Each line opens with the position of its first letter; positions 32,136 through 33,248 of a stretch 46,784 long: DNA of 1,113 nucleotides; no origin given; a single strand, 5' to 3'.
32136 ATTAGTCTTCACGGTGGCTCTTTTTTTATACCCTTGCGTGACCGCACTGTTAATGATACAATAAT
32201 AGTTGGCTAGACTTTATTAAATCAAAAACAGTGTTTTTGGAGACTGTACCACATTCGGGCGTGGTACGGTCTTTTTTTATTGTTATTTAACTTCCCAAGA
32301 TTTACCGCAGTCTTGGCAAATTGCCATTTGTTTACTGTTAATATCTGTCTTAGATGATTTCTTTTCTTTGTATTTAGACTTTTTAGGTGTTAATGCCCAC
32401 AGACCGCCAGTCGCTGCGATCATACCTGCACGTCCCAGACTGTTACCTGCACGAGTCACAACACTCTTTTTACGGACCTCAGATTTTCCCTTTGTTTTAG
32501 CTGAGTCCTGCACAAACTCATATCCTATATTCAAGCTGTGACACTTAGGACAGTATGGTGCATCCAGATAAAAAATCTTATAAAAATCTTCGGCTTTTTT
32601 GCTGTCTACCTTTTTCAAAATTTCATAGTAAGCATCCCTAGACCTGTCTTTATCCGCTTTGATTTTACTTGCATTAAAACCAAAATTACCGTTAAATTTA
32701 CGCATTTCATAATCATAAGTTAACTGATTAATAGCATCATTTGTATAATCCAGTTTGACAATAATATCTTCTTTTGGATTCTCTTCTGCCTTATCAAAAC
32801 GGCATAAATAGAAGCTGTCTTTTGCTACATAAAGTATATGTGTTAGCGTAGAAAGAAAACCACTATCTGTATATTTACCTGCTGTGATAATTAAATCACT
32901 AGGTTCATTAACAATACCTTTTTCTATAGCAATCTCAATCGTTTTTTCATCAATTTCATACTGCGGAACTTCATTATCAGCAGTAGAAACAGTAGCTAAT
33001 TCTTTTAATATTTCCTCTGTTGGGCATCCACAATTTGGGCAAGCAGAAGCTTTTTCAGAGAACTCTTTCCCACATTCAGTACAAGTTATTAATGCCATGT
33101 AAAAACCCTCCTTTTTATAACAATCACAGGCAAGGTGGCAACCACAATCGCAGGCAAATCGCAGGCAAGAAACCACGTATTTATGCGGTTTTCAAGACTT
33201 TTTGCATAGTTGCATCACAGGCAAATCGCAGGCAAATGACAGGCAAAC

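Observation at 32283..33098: Lone double zinc-ribbon protein in the classic moron / defence slot between integrase and repressor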

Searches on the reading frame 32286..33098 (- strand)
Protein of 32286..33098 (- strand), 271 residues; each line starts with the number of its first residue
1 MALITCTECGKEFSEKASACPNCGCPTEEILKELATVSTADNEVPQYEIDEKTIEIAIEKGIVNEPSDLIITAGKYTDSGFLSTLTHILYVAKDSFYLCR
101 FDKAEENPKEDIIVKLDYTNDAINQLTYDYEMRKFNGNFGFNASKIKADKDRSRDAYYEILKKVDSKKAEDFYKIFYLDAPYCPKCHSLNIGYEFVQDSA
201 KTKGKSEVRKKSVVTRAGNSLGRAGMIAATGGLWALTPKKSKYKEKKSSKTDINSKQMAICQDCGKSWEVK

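Call 4: search_protein_families(library=pfam, proteins=[window:32286-33098:-], max_evalue=1)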
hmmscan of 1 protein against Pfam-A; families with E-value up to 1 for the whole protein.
window:32286-33098:- (271 aa): 10 families
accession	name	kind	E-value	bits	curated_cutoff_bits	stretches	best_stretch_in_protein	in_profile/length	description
PF12773.13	DZR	-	0.0003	21.3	27.3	1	4-24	25-45/45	Double zinc ribbon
PF01155.25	HypA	-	0.0027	18.1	28.9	1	3-31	70-100/112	Hydrogenase/urease nickel incorporation, metallochaperone, hypA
PF13240.11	Zn_Ribbon_1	-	0.012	15.8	25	1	6-26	2-22/23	zinc-ribbon domain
PF09723.15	Zn_ribbon_8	-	0.02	15.4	34.4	0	179-188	25-34/41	Zinc ribbon domain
PF09845.14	OapC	-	0.03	15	23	1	5-45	3-47/133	Origin-associated protein OapC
PF13248.11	Zn_ribbon_3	-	0.043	13.7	27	1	4-24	3-23/26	zinc-ribbon domain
PF18912.6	DZR_2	-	0.14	12.5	27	0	5-29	23-48/56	Double zinc ribbon domain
PF24445.1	DUF7564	-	0.34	11.8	32.2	0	181-203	24-45/76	Family of unknown function (DUF7564)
PF17032.10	Zn_ribbon_15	-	0.58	11.4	28.9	0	5-24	54-73/73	zinc-ribbon family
PF12172.15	zf-ChsH2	-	0.78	10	23.2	0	5-24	13-32/37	ChsH2, rubredoxin-like zinc ribbon domain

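Call 5: search_protein_families(library=phrogs, proteins=[window:32286-33098:-], max_evalue=1)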
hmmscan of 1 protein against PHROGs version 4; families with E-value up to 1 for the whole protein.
window:32286-33098:- (271 aa): 11 families
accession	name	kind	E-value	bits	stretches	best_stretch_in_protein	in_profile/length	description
phrog_4852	-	unknown function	2.2e-06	28.5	1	1-63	11-75/194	-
phrog_2546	-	unknown function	1.1e-05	26.7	1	4-192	1-134/180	-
phrog_6586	-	unknown function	2.6e-05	25.1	1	1-29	1-29/129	-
phrog_14275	-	unknown function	0.00047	20.9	1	1-26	1-26/178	-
phrog_10292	-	unknown function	0.00059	20.8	1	1-30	1-27/136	-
phrog_38187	-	unknown function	0.00091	20.3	1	1-25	1-25/144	-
phrog_9700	-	unknown function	0.0039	17.2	1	1-35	4-38/483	-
phrog_13558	-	unknown function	0.054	14.5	0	239-265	10-36/69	-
phrog_31650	-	unknown function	0.15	12.2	1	1-27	1-27/360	-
phrog_32475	-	unknown function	0.28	12.4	1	132-183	27-76/100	-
phrog_36481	-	unknown function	0.97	10.6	0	4-26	15-37/60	-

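Call 6: search_protein_families(library=padloc, proteins=[window:32286-33098:-], max_evalue=1)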
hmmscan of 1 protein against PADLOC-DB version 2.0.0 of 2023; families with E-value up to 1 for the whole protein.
window:32286-33098:- (271 aa): 1 family
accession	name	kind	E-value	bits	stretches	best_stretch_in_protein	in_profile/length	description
PDLC03582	REase_II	-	0.059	10.3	1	5-28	132-155/521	Type II restriction enzyme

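Call 7: search_protein_families(library=ncbifam, proteins=[window:32286-33098:-], max_evalue=1)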
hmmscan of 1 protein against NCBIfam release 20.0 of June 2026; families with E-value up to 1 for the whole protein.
window:32286-33098:- (271 aa): 4 families
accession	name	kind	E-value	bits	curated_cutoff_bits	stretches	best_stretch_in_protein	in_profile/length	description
NF049953.1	ribbon_DG_selen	exception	0.038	13.9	130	1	5-24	149-168/172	zinc ribbon-containing (seleno)protein DG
NF011149.0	PRK14559.1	equivalog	0.1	11.3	374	1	5-52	29-76/642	serine/threonine phosphatase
TIGR00612.1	ispG_gcpE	equivalog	0.11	11.6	280.25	1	13-84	265-325/357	(E)-4-hydroxy-3-methylbut-2-enyl-diphosphate synthase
NF049861.1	SCO2400_fam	subfamily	0.63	10.6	55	1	16-42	13-39/136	SCO2400 family protein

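Call 8: find_homologous_proteins(query=window:32286-33098:-)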
Query window:32286-33098:- (271 aa): 146 proteins with E <= 0.001 among 707 candidates; the best 120 are listed.
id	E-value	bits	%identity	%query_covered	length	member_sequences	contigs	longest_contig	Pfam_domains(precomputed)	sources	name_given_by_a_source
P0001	1.6e-176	603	99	100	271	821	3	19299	-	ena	-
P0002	5.1e-161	552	90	100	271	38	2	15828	-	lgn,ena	-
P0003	2.1e-146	505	82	100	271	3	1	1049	-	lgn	-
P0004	4.7e-146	503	80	100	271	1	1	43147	-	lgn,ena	-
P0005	3.6e-144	497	81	100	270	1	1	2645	-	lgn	-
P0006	2.3e-110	386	65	99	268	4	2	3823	-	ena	-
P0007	2.2e-88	314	97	54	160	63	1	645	-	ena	-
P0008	1.2e-85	305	54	100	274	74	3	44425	-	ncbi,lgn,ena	-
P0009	9.9e-84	299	54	100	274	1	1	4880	-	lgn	-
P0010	3.4e-79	284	52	100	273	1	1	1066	-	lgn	-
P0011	7.9e-76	273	48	100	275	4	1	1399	-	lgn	-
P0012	2.5e-75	272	48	100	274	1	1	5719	-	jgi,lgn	jgi:hypothetical protein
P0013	7.1e-42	162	64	32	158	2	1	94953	-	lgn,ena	-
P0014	4.8e-39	153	55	35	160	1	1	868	-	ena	-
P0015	1.6e-36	144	55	35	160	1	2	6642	PF13248.12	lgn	-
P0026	4.5e-30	123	52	35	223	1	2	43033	PF01155.26,PF12773.14,PF13248.12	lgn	-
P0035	2.0e-28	118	33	100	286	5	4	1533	-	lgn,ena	-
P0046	8.9e-26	109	53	33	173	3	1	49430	PF12773.14,PF10571.16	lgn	-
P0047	4.5e-25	107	45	52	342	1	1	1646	-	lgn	-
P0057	3.8e-22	97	57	32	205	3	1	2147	PF27618.1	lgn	-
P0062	6.3e-21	93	53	32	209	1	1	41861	PF27618.1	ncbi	-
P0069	5.3e-10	57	30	71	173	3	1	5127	PF27000.1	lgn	-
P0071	6.9e-10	57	63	18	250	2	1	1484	PF27000.1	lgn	-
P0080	6.3e-9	54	28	99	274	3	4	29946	-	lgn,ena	-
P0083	9.2e-9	53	73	15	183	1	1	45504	PF01155.26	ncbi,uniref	ncbi:hypothetical protein [Anaerostipes faecalis]|uniref:hypothetical protein n=1 Tax=Anaerostipes f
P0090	3.4e-8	52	82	12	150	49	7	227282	PF12773.14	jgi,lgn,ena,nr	nr:MAG TPA: Thaumarchaeal output domain 1 [Caudoviricetes sp.]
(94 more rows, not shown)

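Call 9: search_dna_similar(query=window:32286-33098:-, collection=phages, mode=protein, max_evalue=0.001, max_rows=30)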
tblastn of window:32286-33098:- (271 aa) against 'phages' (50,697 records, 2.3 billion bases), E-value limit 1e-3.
Records with a match: 4; places in all: 4; records where one place covers at least 80% of the query: 0.
Best place of each record, by identity: 60-80% 1; <60% 3.
By first word of the organism name: Anaerostipes 3; Bacteriophage 1.
By host as written in the record: Anaerostipes caccae DA844 3; - 1.
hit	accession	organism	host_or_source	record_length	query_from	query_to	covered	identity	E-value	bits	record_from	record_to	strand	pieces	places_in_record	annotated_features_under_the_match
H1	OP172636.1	Anaerostipes phage AC844P2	Anaerostipes caccae DA844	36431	1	202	75%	29.6%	2e-10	67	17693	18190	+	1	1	hypothetical protein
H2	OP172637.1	Anaerostipes phage AC844P3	Anaerostipes caccae DA844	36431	1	202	75%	29.6%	2e-10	67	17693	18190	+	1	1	hypothetical protein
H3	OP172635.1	Anaerostipes phage AC844P1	Anaerostipes caccae DA844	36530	1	202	75%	29.6%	2e-10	67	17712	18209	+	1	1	hypothetical protein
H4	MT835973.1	Bacteriophage sp.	human fecal samples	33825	1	29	11%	69.0%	3e-4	48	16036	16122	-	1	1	record has no annotation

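Call 12: search_protein_families(library=pfam, proteins=[P0057, P0071, P0069, P0013, P0035, P0047, P0080, P0083], max_evalue=0.01)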
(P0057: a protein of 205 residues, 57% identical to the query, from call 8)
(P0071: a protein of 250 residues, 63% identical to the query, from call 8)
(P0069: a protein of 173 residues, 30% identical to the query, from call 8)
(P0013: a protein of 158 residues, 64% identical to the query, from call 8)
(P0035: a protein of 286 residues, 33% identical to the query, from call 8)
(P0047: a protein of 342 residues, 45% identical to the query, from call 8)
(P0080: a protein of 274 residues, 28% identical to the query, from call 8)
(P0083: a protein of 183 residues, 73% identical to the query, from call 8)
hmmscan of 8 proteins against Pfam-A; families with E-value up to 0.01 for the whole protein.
P0057 (205 aa): 2 families
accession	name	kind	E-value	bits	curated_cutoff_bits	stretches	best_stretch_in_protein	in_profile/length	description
PF10571.15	UPF0547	-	3.6e-05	24.2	29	1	5-27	2-24/26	Uncharacterised protein family UPF0547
PF12773.13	DZR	-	0.0033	18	27.3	0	4-26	13-33/45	Double zinc ribbon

P0071 (250 aa): 1 family
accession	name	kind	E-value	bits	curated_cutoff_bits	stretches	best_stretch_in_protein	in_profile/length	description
PF13248.11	Zn_ribbon_3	-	0.00093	19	27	1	4-24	3-23/26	zinc-ribbon domain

P0069 (173 aa): 2 families
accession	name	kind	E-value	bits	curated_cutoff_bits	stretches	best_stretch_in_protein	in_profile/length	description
PF13248.11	Zn_ribbon_3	-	0.0048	16.8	27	1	4-24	3-23/26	zinc-ribbon domain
PF13240.11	Zn_Ribbon_1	-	0.009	16.2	25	1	6-26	2-22/23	zinc-ribbon domain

P0013 (158 aa): 3 families
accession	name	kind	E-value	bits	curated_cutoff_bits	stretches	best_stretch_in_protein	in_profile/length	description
PF01155.25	HypA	-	0.0033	17.9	28.9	0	3-34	70-103/112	Hydrogenase/urease nickel incorporation, metallochaperone, hypA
PF13248.11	Zn_ribbon_3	-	0.0033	17.3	27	1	4-24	3-23/26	zinc-ribbon domain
PF15683.10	TDRP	-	0.0095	16.3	27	0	37-60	37-60/147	Testis development-related protein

P0035 (286 aa): 4 families
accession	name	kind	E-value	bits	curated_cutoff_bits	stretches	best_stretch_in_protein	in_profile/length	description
PF13240.11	Zn_Ribbon_1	-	1.5e-05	25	25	1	32-53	1-22/23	zinc-ribbon domain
PF13248.11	Zn_ribbon_3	-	3.3e-05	23.6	27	1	29-52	1-24/26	zinc-ribbon domain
PF12773.13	DZR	-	0.0001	22.9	27.3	1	29-51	23-45/45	Double zinc ribbon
PF01907.25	Ribosomal_L37e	-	0.00081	19.8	27.6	1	24-66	8-51/53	Ribosomal protein L37e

P0047 (342 aa): 0 families

P0080 (274 aa): 2 families
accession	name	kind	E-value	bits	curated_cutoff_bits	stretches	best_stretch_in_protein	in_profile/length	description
PF01155.25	HypA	-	3.9e-05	24.1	28.9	0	3-32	70-101/112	Hydrogenase/urease nickel incorporation, metallochaperone, hypA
PF13248.11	Zn_ribbon_3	-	0.0071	16.2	27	1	4-24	3-23/26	zinc-ribbon domain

P0083 (183 aa): 3 families
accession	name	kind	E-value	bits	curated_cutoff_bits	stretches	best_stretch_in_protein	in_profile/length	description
PF01155.25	HypA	-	3.7e-06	27.4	28.9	0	4-32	71-101/112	Hydrogenase/urease nickel incorporation, metallochaperone, hypA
PF13248.11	Zn_ribbon_3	-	0.00017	21.4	27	1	4-24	3-23/26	zinc-ribbon domain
PF13240.11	Zn_Ribbon_1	-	0.0097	16.1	25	1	6-26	2-22/23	zinc-ribbon domain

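Call 17: find_encoding_contigs(protein=P0004, flank=6000, max_places=3)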
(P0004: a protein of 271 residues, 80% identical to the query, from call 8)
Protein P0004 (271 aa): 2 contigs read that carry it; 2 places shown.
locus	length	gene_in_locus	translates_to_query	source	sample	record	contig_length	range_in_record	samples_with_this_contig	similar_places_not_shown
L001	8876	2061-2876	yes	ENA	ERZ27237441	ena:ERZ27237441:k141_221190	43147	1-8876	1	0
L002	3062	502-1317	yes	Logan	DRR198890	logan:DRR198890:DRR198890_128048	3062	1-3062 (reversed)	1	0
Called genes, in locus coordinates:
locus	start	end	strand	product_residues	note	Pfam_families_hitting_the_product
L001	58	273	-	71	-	-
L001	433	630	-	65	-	PF13443:HTH_26 (weak), PF01381:HTH_3 (weak)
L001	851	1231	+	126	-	PF07022:Phage_CI_repr, PF12844:HTH_19 (weak), PF01381:HTH_3, PF13443:HTH_26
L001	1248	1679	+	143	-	PF06114:Peptidase_M78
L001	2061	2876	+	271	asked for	-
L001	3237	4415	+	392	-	PF00589:Phage_integrase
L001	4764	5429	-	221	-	PF00959:Phage_lysozyme, PF08239:SH3_3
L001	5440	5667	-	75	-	PF16945:Phage_r1t_holin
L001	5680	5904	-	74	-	PF23792:CD1375-like (weak)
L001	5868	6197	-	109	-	-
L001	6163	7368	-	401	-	PF00078:RVT_1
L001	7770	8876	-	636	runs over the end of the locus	-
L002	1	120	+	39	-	?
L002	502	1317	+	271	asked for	-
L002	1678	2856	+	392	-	PF00589:Phage_integrase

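Call 18: find_encoding_contigs(protein=P0008, flank=6000, max_places=3)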
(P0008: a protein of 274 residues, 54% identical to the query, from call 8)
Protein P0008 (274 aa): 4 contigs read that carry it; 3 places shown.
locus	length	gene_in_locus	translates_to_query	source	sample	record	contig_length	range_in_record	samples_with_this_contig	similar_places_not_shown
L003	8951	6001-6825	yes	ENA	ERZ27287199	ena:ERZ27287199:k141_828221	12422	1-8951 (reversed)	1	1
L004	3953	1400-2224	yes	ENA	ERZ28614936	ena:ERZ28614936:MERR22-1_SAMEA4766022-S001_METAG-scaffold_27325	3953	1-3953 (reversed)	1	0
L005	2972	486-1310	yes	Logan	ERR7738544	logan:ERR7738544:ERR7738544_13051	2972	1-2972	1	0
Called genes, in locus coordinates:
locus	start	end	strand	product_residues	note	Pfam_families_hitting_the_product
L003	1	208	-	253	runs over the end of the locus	-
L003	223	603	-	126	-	PF05866:RusA (weak)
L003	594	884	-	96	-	-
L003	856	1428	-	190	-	-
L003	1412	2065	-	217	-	PF04404:ERF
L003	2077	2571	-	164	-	PF05565:Sipho_Gp157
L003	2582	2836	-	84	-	-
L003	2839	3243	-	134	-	-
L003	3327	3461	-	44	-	-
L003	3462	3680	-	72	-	-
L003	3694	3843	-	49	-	-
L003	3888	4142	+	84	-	-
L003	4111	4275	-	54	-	-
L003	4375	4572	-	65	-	PF01381:HTH_3 (weak), PF13443:HTH_26 (weak)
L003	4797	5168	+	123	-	PF07022:Phage_CI_repr, PF12844:HTH_19 (weak), PF01381:HTH_3 (weak), PF13443:HTH_26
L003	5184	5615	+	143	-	PF06114:Peptidase_M78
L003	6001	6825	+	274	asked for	-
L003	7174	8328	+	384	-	PF00589:Phage_integrase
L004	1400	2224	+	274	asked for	-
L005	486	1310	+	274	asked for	-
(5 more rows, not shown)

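Call 19: find_encoding_contigs(protein=P0013, flank=6000, max_places=3)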
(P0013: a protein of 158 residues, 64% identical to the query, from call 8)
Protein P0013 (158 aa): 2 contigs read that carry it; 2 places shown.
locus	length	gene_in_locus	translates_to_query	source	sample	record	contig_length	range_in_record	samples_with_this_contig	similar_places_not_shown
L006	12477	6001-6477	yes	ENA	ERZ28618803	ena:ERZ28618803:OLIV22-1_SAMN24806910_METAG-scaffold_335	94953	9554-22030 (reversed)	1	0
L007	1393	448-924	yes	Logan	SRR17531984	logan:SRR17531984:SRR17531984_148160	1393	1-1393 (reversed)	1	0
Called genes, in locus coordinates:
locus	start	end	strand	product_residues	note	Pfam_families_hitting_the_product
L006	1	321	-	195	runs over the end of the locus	PF01807:Zn_ribbon_DnaG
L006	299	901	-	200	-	-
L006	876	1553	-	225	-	PF13479:AAA_24 (faint)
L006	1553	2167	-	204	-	-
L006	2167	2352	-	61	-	-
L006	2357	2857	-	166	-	PF05565:Sipho_Gp157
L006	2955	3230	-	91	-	-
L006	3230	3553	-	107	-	PF08769:Spo0A_C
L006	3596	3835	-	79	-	-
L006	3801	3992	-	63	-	-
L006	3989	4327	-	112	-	-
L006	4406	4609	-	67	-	-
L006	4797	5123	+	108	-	PF01381:HTH_3 (weak), PF13443:HTH_26 (weak)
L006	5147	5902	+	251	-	PF06114:Peptidase_M78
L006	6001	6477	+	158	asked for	-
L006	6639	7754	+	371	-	PF00589:Phage_integrase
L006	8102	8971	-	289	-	PF04542:Sigma70_r2, PF04545:Sigma70_r4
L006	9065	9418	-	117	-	-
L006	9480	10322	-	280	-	PF25209:Phage_capsid_4 (weak)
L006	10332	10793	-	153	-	PF14265:DUF4355 (faint)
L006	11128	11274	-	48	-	-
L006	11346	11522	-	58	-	-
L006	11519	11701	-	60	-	-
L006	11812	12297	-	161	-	-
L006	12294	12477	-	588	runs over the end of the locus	PF13148:DUF3987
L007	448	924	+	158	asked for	-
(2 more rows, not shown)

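Call 27: find_encoding_contigs(protein=P0062, flank=6000, max_places=2)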
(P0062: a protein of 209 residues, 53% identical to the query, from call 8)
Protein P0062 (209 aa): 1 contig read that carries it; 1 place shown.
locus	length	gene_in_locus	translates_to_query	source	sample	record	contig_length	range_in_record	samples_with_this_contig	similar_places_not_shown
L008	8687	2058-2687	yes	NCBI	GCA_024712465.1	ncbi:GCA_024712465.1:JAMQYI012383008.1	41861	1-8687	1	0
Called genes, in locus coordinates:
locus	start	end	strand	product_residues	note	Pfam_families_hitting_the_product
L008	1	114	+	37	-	?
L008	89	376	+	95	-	-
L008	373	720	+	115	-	PF05016:ParE_toxin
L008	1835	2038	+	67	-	-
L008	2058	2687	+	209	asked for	PF27618:Zn_ribbon_GTF2H2 (weak)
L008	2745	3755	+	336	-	PF03372:Exo_endo_phos (weak)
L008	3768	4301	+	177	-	-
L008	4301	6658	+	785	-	-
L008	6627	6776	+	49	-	-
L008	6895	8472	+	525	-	-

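Call 28: find_encoding_contigs(protein=P0026, flank=6000, max_places=2)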
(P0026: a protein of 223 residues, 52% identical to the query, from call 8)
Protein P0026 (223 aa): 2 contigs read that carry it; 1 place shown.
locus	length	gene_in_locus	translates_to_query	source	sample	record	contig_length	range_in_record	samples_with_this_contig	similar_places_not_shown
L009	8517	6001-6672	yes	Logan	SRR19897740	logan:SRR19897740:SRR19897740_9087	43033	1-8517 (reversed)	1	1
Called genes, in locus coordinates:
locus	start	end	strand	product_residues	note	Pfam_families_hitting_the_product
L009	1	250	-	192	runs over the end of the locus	PF04492:Phage_rep_O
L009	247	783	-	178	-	PF02732:ERCC4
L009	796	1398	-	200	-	-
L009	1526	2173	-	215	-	PF13479:AAA_24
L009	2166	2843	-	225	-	PF01966:HD (weak)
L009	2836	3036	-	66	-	-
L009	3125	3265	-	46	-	-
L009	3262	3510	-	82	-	-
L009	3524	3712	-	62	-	-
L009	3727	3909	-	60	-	-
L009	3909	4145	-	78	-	-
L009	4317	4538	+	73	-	-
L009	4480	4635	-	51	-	-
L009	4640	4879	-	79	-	PF12844:HTH_19, PF01381:HTH_3, PF13443:HTH_26 (weak)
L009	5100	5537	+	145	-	PF01381:HTH_3, PF07022:Phage_CI_repr, PF12844:HTH_19, PF13443:HTH_26 (weak)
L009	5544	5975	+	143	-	PF06114:Peptidase_M78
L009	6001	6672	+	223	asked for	PF01155:HypA (faint), PF13248:Zn_ribbon_3 (faint), PF12773:DZR (weak)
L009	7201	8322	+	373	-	PF00589:Phage_integrase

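Call 29: find_encoding_contigs(protein=P0046, flank=6000, max_places=2)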
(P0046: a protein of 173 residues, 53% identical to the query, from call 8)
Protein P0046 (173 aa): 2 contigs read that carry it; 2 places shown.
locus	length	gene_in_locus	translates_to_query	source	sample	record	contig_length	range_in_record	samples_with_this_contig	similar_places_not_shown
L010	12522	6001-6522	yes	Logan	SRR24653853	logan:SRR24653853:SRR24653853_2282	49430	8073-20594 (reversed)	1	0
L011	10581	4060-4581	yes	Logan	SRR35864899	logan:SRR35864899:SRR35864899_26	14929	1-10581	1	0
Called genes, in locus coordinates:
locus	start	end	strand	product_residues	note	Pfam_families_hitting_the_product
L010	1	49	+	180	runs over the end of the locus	-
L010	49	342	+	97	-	-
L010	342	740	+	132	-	-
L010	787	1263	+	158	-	-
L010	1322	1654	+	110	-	-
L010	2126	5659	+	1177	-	-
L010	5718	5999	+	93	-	-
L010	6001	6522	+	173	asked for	PF10571:UPF0547 (weak), PF12773:DZR (weak)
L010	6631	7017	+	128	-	-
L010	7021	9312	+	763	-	-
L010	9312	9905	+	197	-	-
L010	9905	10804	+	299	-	PF19077:Big_13 (faint), PF09136:Glucodextran_B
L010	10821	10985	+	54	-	-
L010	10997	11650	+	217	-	-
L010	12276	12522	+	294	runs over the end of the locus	-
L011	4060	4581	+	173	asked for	PF10571:UPF0547 (weak), PF12773:DZR (weak)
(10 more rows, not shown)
